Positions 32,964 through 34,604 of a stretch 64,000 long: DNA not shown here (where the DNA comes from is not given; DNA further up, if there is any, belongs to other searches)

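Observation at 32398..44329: Complete Tad/Flp operon with an uncharacterised, tightly coupled three-gene tail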

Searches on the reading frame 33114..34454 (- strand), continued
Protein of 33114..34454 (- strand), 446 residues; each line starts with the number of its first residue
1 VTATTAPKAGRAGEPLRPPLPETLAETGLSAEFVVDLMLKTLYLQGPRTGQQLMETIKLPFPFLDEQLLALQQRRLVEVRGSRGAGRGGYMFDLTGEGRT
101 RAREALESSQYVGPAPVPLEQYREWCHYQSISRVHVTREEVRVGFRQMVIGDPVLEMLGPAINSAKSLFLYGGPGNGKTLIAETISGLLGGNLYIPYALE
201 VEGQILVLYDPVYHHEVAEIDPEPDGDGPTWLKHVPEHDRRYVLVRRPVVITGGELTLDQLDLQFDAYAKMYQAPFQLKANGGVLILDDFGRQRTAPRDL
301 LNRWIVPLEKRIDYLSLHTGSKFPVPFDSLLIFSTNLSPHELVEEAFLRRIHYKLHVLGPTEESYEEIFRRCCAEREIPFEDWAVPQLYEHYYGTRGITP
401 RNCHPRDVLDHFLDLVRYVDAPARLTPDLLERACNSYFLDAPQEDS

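Call 51: search_dna_similar(query=window:33114-34454:-, collection=plasmids, mode=protein, max_evalue=0.00001, max_rows=30)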
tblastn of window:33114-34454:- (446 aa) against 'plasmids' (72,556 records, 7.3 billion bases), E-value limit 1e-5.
Records with a match: 76; places in all: 76; records where one place covers at least 80% of the query: 76.
Best place of each record, by identity: <60% 76.
By first word of the organism name: Rhizobium 57; Sinorhizobium 7; Burkholderia 6; Paraburkholderia 2; Salipiger 1; Ensifer 1; Pseudorhodobacter 1; Photobacterium 1.
By predicted mobility (MOB-suite, as given by PLSDB): non-mobilizable 48; conjugative 24; mobilizable 4.
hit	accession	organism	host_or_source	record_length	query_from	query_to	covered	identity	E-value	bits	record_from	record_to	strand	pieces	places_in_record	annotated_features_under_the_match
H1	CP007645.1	Rhizobium etli bv. phaseoli str. IE4803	Phaseolus vulgaris,whole organism,nodule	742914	14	438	95%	41.1%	2e-89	304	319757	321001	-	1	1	ATPase domain-containing protein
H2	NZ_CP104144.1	Rhizobium sullae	Sulla coronaria,cell culture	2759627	14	438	95%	41.0%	1e-86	296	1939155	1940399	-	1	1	record has no annotation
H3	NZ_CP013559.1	Rhizobium phaseoli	Phaseolus vulgaris,Whole ...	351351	14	438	95%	40.9%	2e-89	304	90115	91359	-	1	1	hypothetical protein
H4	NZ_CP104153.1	Rhizobium sophoriradicis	Phaseolus vulgaris,cell culture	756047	14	438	95%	40.9%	2e-89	304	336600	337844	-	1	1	AAA family ATPase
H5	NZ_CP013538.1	Rhizobium phaseoli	Phaseolus vulgaris,Whole ...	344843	14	438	95%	40.9%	7e-89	302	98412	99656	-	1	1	hypothetical protein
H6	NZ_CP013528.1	Rhizobium phaseoli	Phaseolus vulgaris,Whole ...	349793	14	438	95%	40.9%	7e-89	302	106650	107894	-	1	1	hypothetical protein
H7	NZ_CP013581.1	Rhizobium phaseoli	-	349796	14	438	95%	40.9%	7e-89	302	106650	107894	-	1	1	hypothetical protein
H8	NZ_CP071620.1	Rhizobium bangladeshense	lentil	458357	14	438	95%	40.7%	1e-89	305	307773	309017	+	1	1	AAA family ATPase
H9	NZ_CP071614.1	Rhizobium bangladeshense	lentil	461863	14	438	95%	40.7%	1e-89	305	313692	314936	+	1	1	AAA family ATPase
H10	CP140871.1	Rhizobium ruizarguesonis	Trifolium pratense,whole organism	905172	14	438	95%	40.7%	9e-89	302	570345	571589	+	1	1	AAA family ATPase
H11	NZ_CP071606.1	Rhizobium binae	lentil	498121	14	438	95%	40.7%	1e-86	296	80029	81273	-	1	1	AAA family ATPase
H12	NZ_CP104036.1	Rhizobium sp. SRDI969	Pisum sativum,Cell culture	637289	14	438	95%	40.5%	6e-89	303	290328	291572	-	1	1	AAA family ATPase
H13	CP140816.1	Rhizobium ruizarguesonis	Trifolium pratense,whole organism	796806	14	438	95%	40.5%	8e-89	302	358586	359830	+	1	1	AAA family ATPase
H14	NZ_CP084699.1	Rhizobium ruizarguesonis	Pisum sativum L.,Cell culture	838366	14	438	95%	40.5%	8e-89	302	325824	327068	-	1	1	ATPase AAA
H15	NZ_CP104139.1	Rhizobium sp. WSM1274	Vicia sp.,cell culture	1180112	14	438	95%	40.5%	8e-89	302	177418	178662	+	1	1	record has no annotation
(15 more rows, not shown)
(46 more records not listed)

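Call 52: get_annotated_region(hit=H8, flank=12000)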
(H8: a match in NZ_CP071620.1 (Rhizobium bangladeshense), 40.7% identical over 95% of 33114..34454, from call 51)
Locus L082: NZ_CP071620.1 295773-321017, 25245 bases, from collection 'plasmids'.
description: Rhizobium bangladeshense strain PLR8-1a plasmid p2, complete sequence
organism: Rhizobium bangladeshense (NCBI taxid 1138189)
taxonomy: Bacteria; Pseudomonadota; Alphaproteobacteria; Hyphomicrobiales; Rhizobiaceae; Rhizobium; Rhizobium bangladeshense
host: -; source: lentil; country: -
typing (MOB-suite, as given by PLSDB): non-mobilizable
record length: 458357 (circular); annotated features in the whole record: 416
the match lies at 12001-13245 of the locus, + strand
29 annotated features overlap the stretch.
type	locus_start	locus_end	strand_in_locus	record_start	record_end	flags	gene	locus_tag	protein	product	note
CDS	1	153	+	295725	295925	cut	-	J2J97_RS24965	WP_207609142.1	hypothetical protein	-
CDS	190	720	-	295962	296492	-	-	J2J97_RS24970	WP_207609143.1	prepilin peptidase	-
CDS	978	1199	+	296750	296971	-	-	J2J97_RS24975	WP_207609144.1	hypothetical protein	-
CDS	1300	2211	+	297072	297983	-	cpaB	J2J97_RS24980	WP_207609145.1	Flp pilus assembly protein CpaB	-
CDS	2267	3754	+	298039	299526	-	-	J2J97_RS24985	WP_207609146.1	type II and III secretion system protein family protein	-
CDS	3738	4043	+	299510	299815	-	-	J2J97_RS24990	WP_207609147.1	hypothetical protein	-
CDS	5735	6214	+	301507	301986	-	-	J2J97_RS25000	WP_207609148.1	TadE/TadG family type IV pilus assembly protein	-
CDS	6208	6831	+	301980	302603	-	-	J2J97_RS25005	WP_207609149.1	TadE/TadG family type IV pilus assembly protein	-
CDS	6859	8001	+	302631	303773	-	-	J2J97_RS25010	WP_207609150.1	pilus assembly protein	-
CDS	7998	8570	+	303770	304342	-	-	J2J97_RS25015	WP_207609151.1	L,D-transpeptidase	GO:0018104 - peptidoglycan-protein cross-linking [Evidence IEA]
CDS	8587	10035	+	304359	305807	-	-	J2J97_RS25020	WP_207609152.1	CpaF family protein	-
CDS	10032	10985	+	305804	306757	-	-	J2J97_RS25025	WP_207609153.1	type II secretion system F family protein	-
CDS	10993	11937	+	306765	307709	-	-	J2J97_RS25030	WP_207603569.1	type II secretion system F family protein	-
CDS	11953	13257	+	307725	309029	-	-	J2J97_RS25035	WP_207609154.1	AAA family ATPase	-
CDS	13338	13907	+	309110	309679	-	-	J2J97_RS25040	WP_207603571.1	hypothetical protein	-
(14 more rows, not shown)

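Call 53: search_dna_similar(query=window:33114-34454:-, collection=plasmids, mode=protein, max_evalue=0.00001, max_rows=40, rows=spread)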
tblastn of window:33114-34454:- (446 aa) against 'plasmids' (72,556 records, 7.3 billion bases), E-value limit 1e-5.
Records with a match: 76; places in all: 76; records where one place covers at least 80% of the query: 76.
Best place of each record, by identity: <60% 76.
By first word of the organism name: Rhizobium 57; Sinorhizobium 7; Burkholderia 6; Paraburkholderia 2; Salipiger 1; Ensifer 1; Pseudorhodobacter 1; Photobacterium 1.
By predicted mobility (MOB-suite, as given by PLSDB): non-mobilizable 48; conjugative 24; mobilizable 4.
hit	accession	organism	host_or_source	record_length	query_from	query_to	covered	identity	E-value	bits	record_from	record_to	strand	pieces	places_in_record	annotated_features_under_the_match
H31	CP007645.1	Rhizobium etli bv. phaseoli str. IE4803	Phaseolus vulgaris,whole organism,nodule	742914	14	438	95%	41.1%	2e-89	304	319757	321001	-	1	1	ATPase domain-containing protein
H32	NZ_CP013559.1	Rhizobium phaseoli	Phaseolus vulgaris,Whole ...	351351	14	438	95%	40.9%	2e-89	304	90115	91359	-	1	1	hypothetical protein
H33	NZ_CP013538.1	Rhizobium phaseoli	Phaseolus vulgaris,Whole ...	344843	14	438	95%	40.9%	7e-89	302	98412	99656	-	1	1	hypothetical protein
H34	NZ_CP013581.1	Rhizobium phaseoli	-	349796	14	438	95%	40.9%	7e-89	302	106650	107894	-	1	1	hypothetical protein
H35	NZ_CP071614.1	Rhizobium bangladeshense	lentil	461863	14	438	95%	40.7%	1e-89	305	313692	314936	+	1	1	AAA family ATPase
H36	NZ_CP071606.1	Rhizobium binae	lentil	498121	14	438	95%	40.7%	1e-86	296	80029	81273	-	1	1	AAA family ATPase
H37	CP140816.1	Rhizobium ruizarguesonis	Trifolium pratense,whole organism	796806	14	438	95%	40.5%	8e-89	302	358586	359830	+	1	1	AAA family ATPase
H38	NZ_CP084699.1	Rhizobium ruizarguesonis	Pisum sativum L.,Cell culture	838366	14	438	95%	40.5%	8e-89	302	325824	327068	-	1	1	ATPase AAA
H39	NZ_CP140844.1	Rhizobium ruizarguesonis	Trifolium pratense,whole organism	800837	14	438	95%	40.5%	1e-88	301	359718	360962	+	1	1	AAA family ATPase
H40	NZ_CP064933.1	Rhizobium phaseoli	Phaseolus vulgaris,single cell,soil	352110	14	438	95%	40.4%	1e-86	296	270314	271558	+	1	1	hypothetical protein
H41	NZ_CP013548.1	Rhizobium phaseoli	Phaseolus vulgaris,Whole ...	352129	14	438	95%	40.4%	1e-86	296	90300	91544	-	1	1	hypothetical protein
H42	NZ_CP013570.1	Rhizobium phaseoli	Phaseolus vulgaris,Whole ...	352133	14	438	95%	40.4%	1e-86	296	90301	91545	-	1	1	hypothetical protein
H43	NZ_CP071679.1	Rhizobium ruizarguesonis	lentil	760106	14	438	95%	40.3%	7e-89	302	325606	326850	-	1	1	AAA family ATPase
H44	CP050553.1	Rhizobium leguminosarum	Vicia sativa,cell culture,root nodule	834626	14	438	95%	40.3%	2e-88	301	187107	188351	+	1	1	AAA family ATPase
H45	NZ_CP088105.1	Rhizobium ruizarguesonis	cell culture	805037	14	438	95%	40.3%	4e-88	300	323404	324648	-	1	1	ATPase AAA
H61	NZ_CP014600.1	Salipiger sp. CCB-MM3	mangrove soil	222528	19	420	90%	41.7%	2e-87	298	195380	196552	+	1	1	hypothetical protein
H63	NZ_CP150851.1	Burkholderia pyrrocinia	-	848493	18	445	96%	38.8%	6e-79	273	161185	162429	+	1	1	ATP-binding protein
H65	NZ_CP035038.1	Sinorhizobium fredii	single cell,soil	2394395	12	438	96%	38.5%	9e-81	279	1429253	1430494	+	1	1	none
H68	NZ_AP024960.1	Paraburkholderia terrae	-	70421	21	446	96%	38.0%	2e-85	292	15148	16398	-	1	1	ATP-binding protein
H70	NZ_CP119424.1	Photobacterium sp. DA100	-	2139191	21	444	95%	31.4%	4e-70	248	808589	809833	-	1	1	none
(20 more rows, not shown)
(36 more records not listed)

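Call 55: get_annotated_region(hit=H63, flank=12000)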
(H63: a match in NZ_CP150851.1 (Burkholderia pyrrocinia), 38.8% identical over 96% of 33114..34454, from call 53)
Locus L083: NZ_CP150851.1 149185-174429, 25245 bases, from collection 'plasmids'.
description: Burkholderia pyrrocinia strain BX1 plasmid unnamed, complete sequence
organism: Burkholderia pyrrocinia (NCBI taxid 60550)
taxonomy: Bacteria; Pseudomonadota; Betaproteobacteria; Burkholderiales; Burkholderiaceae; Burkholderia; Burkholderia pyrrocinia
host: -; source: -; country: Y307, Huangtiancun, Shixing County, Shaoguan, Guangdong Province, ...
typing (MOB-suite, as given by PLSDB): non-mobilizable
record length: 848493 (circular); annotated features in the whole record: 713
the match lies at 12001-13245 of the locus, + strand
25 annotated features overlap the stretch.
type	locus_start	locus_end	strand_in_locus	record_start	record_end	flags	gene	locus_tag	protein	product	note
CDS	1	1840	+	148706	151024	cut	-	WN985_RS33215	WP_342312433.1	YjbH domain-containing protein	-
CDS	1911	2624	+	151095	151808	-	-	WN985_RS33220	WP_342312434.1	carboxypeptidase-like regulatory domain-containing protein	-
CDS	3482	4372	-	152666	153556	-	-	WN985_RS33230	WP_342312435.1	AidA/PixA family protein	-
CDS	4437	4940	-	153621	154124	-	-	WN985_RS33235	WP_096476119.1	inclusion body family protein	-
CDS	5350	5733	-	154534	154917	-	-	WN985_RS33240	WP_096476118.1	GtrA family protein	GO:0000271 - polysaccharide biosynthetic process [Evidence IEA]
CDS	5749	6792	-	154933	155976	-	-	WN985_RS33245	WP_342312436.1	glycosyltransferase family 2 protein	-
CDS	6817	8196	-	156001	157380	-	-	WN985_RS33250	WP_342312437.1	glycosyltransferase family 87 protein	-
CDS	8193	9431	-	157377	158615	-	-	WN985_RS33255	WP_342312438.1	glycosyltransferase family 87 protein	-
CDS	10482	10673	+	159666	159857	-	-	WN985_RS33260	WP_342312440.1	Flp family type IVb pilin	-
CDS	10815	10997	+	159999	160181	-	-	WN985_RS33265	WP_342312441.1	Flp family type IVb pilin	-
CDS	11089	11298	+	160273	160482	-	-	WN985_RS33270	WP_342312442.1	Flp family type IVb pilin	-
CDS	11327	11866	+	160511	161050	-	-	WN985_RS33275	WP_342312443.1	prepilin peptidase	-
CDS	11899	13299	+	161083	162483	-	-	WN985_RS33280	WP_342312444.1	ATP-binding protein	-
CDS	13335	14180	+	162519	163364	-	cpaB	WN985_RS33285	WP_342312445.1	Flp pilus assembly protein CpaB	-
CDS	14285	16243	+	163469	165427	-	-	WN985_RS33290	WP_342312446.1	type II and III secretion system protein family protein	-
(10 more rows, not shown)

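Call 56: get_annotated_region(hit=H68, flank=12000)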
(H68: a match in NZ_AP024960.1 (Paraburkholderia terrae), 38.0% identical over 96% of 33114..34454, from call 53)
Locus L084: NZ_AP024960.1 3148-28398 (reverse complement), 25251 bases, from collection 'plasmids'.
description: Paraburkholderia terrae strain KU-64 plasmid pPT70, complete sequence
organism: Paraburkholderia terrae (NCBI taxid 311230)
taxonomy: Bacteria; Pseudomonadota; Betaproteobacteria; Burkholderiales; Burkholderiaceae; Paraburkholderia; Paraburkholderia terrae
host: -; source: -; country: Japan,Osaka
typing (MOB-suite, as given by PLSDB): non-mobilizable
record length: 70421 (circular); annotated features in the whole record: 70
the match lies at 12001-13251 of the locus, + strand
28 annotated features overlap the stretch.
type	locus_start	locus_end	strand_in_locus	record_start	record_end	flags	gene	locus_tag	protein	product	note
CDS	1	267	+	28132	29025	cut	-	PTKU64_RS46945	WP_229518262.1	TrbG/VirB9 family P-type conjugative transfer protein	-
CDS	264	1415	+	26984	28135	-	virB10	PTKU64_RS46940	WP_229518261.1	type IV secretion system protein VirB10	-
CDS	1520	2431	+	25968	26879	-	-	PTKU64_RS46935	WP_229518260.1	ATPase, T2SS/T4P/T4SS family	-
CDS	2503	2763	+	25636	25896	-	-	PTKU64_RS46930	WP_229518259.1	DUF2274 domain-containing protein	-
CDS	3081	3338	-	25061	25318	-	-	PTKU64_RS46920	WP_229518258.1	hypothetical protein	-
CDS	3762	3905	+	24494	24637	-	-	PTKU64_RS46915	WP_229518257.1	hypothetical protein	-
CDS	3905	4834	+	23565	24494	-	-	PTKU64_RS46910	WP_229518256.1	hypothetical protein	-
CDS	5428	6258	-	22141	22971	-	-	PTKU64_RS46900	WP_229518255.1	hypothetical protein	-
CDS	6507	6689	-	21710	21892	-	-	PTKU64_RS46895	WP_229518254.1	ribbon-helix-helix protein, CopG family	GO:0006355 - regulation of DNA-templated transcription [Evidence IEA]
CDS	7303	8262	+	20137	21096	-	-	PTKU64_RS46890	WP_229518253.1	tyrosine-type recombinase/integrase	GO:0015074 - DNA integration [Evidence IEA]; GO:0006310 - DNA recombination [Evidence IEA]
CDS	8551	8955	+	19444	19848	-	-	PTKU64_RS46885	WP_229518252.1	nucleotidyl transferase AbiEii/AbiGii toxin family protein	-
CDS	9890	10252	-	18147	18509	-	-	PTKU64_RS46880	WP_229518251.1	hypothetical protein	-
CDS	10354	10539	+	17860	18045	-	-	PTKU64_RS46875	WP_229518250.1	Flp family type IVb pilin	-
CDS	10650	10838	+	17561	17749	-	-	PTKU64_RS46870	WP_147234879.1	Flp family type IVb pilin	-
CDS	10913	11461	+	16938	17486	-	-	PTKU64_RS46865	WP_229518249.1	prepilin peptidase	-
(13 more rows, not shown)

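Call 58: get_annotated_region(hit=H70, flank=12000)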
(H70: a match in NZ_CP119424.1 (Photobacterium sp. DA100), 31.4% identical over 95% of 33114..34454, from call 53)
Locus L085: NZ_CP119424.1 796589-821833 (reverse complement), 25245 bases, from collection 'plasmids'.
description: Photobacterium sp. DA100 plasmid pDA100, complete sequence
organism: Photobacterium sp. DA100 (NCBI taxid 3027472)
taxonomy: Bacteria; Pseudomonadota; Gammaproteobacteria; Vibrionales; Vibrionaceae; Photobacterium; Photobacterium sp. DA100
host: -; source: -; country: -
typing (MOB-suite, as given by PLSDB): non-mobilizable
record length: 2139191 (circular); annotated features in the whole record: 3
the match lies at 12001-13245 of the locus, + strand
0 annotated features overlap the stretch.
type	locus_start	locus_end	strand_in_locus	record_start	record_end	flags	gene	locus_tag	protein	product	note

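Call 68: get_annotated_region(hit=H61, flank=11000)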
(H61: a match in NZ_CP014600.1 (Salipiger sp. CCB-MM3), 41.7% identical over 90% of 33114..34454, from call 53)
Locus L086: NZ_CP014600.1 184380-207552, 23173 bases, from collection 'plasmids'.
description: Salipiger sp. CCB-MM3 plasmid unnamed4, complete sequence
organism: Salipiger sp. CCB-MM3 (NCBI taxid 1792508)
taxonomy: Bacteria; Pseudomonadota; Alphaproteobacteria; Rhodobacterales; Roseobacteraceae; Salipiger; Salipiger sp. CCB-MM3
host: -; source: mangrove soil; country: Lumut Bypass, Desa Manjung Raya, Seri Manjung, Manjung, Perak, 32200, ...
typing (MOB-suite, as given by PLSDB): non-mobilizable; replicon rep_cluster_378
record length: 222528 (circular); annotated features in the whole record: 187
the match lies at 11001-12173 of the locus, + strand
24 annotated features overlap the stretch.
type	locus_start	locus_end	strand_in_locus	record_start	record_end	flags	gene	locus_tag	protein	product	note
CDS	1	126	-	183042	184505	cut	-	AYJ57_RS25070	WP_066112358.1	multicopper oxidase domain-containing protein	-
CDS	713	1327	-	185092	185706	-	-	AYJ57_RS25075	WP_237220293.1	L,D-transpeptidase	GO:0018104 - peptidoglycan-protein cross-linking [Evidence IEA]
CDS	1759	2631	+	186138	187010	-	-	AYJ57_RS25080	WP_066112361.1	LysR family transcriptional regulator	-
CDS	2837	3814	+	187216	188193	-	-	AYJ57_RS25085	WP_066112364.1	DUF1852 domain-containing protein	-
CDS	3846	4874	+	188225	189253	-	-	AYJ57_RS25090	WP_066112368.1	methionine synthase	GO:0009086 - methionine biosynthetic process [Evidence IEA]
CDS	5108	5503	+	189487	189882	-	-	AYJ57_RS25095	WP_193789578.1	hypothetical protein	-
CDS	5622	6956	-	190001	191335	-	-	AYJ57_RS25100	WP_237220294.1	type VI secretion protein ImpB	-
CDS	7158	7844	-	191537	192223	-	-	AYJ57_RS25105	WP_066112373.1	helix-turn-helix domain-containing protein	-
CDS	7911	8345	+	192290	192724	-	-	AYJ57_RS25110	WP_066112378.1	VOC family protein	-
CDS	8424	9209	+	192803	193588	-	-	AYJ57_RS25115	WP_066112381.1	VOC family protein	-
CDS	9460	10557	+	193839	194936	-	-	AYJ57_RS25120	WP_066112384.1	cache domain-containing protein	-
CDS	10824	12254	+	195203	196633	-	-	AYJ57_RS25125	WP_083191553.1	hypothetical protein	-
CDS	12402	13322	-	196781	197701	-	-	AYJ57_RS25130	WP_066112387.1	type II secretion system F family protein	-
CDS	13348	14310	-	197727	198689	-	-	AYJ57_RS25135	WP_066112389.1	type II secretion system F family protein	-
CDS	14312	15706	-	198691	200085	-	-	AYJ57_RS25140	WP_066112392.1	CpaF family protein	-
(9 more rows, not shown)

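Call 69: get_annotated_region(hit=H65, flank=11000)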
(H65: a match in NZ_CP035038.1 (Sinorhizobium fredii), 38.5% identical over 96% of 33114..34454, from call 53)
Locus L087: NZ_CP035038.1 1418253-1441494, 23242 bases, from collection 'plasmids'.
description: Sinorhizobium fredii strain SMH12 plasmid psfSMH12a, complete sequence
organism: Sinorhizobium fredii (NCBI taxid 380)
taxonomy: Bacteria; Pseudomonadota; Alphaproteobacteria; Hyphomicrobiales; Rhizobiaceae; Sinorhizobium; Sinorhizobium fredii
host: -; source: single cell,soil; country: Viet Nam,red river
typing (MOB-suite, as given by PLSDB): conjugative; relaxase MOBQ; mating-pair formation MPF_T
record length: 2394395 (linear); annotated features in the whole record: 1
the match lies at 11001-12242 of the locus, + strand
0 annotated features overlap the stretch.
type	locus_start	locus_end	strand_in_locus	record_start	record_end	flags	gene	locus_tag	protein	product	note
